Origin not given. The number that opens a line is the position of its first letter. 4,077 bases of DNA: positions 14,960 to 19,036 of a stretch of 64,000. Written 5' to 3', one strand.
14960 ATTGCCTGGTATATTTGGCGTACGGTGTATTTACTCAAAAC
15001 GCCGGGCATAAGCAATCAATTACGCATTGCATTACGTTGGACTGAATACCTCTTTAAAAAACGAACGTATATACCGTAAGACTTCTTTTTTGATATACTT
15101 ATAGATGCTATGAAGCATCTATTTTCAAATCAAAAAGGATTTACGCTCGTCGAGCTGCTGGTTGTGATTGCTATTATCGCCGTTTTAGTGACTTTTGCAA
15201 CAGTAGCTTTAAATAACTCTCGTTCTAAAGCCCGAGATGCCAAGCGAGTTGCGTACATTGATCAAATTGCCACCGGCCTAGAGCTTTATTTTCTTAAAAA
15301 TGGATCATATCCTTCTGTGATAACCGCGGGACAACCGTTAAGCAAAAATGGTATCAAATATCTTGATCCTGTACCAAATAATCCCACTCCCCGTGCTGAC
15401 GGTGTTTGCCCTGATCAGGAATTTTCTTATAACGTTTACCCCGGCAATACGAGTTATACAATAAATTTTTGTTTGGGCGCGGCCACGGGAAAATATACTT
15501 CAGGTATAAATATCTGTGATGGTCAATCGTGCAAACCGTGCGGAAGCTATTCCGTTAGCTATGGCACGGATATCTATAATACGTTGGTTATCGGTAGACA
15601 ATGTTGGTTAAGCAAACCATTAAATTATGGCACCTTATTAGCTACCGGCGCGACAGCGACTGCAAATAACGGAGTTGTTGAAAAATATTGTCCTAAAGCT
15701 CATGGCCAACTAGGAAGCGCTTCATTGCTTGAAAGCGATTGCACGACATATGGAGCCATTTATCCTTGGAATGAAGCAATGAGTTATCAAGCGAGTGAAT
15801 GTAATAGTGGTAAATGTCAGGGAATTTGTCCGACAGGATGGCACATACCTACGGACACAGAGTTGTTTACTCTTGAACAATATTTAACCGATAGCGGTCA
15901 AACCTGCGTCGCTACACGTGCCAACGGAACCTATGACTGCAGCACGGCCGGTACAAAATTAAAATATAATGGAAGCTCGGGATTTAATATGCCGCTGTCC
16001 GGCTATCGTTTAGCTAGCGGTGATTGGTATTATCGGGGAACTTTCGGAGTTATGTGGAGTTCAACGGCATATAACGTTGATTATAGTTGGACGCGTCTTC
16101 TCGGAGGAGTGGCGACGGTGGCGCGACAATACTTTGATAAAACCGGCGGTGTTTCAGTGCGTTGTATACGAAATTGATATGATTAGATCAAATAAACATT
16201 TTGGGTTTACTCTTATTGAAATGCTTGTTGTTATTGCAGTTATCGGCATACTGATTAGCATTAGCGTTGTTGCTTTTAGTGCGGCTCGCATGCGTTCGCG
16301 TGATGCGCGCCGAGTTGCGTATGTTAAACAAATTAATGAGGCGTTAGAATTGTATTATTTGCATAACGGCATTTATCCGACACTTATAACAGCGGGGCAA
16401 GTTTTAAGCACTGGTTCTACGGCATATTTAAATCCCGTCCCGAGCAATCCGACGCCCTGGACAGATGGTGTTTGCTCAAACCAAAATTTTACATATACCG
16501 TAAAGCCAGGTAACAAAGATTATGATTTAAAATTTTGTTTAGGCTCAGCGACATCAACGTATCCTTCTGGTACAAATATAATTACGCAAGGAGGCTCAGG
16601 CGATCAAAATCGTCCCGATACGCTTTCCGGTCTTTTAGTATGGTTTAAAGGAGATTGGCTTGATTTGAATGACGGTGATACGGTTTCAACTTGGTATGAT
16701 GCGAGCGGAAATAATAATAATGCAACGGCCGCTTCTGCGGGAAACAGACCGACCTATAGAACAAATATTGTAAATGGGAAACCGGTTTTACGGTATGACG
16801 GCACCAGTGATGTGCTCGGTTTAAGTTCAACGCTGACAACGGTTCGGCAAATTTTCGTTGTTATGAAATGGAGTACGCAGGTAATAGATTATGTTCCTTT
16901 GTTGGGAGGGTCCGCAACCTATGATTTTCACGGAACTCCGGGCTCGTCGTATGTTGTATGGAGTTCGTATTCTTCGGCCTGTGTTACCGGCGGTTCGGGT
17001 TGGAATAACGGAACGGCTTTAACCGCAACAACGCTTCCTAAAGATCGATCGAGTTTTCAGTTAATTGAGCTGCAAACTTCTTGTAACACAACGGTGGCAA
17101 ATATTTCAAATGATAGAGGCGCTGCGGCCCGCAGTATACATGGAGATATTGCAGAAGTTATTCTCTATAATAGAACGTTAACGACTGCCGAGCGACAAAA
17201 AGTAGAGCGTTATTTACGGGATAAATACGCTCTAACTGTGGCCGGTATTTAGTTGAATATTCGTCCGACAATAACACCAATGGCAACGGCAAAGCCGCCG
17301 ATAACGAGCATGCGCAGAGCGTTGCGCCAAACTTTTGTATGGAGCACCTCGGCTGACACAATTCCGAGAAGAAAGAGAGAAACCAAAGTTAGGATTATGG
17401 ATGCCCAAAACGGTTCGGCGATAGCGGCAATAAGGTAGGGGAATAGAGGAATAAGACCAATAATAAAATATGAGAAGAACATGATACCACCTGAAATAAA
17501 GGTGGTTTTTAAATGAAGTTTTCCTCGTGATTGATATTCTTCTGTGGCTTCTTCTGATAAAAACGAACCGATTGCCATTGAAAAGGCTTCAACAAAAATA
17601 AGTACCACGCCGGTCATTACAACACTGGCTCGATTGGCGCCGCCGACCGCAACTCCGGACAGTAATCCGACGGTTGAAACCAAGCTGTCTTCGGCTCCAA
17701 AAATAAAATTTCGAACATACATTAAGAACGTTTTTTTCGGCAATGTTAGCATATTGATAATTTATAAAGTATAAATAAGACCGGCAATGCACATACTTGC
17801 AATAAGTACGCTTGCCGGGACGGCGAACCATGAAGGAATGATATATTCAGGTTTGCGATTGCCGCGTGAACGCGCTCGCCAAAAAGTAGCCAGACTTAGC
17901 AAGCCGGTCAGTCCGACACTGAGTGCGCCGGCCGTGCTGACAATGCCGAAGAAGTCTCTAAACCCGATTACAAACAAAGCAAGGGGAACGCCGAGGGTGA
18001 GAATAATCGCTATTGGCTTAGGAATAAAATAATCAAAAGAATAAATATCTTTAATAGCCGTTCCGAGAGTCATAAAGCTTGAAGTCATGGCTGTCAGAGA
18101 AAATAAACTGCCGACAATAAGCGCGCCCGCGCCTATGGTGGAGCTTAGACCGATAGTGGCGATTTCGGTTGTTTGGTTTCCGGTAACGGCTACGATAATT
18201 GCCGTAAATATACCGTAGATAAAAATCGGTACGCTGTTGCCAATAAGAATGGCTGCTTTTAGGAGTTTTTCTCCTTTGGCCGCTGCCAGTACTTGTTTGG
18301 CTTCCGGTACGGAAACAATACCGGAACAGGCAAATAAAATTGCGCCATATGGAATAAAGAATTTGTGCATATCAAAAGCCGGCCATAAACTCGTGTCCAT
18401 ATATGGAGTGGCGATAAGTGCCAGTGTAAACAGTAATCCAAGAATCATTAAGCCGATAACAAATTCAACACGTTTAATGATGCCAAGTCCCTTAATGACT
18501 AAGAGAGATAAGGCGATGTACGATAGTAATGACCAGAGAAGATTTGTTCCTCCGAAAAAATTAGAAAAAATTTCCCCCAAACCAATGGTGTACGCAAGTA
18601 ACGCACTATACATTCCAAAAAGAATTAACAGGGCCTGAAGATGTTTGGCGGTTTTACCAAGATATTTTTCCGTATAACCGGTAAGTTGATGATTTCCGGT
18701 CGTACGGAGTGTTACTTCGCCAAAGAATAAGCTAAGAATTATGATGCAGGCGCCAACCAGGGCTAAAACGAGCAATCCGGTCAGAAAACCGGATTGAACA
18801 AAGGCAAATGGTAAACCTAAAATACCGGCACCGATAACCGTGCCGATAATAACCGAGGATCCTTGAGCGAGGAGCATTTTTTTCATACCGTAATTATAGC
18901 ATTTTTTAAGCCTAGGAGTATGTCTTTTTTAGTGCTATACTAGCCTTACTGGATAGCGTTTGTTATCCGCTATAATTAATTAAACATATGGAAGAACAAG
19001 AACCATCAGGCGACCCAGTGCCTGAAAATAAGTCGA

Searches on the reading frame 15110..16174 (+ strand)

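Call 96: search_protein_families(library=pfam, proteins=[window:15110-16174:+], max_evalue=0.0001)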
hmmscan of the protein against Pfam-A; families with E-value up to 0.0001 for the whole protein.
window:15110-16174:+ (355 aa): 2 families
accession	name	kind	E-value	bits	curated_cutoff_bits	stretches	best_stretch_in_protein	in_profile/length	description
PF09603.15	Fib_succ_major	-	4.7e-26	92.6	33.9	1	161-354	3-187/187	Fibrobacter succinogenes major domain (Fib_succ_major)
PF07963.17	N_methyl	-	1.3e-09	37.6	21.2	1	6-30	2-26/27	Prokaryotic N-terminal methylation motif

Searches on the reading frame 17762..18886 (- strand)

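Call 36: search_protein_families(library=pfam, proteins=[window:17762-18886:-], max_evalue=0.00001)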
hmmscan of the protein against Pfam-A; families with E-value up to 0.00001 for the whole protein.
window:17762-18886:- (374 aa): 2 families
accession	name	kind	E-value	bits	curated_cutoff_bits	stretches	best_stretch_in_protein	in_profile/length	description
PF03222.19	Trp_Tyr_perm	-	2e-17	63.9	22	1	6-353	5-376/393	Tryptophan/tyrosine permease family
PF01490.24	Aa_trans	-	6.5e-07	28.8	25.6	0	8-265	7-289/410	Transmembrane amino acid transporter protein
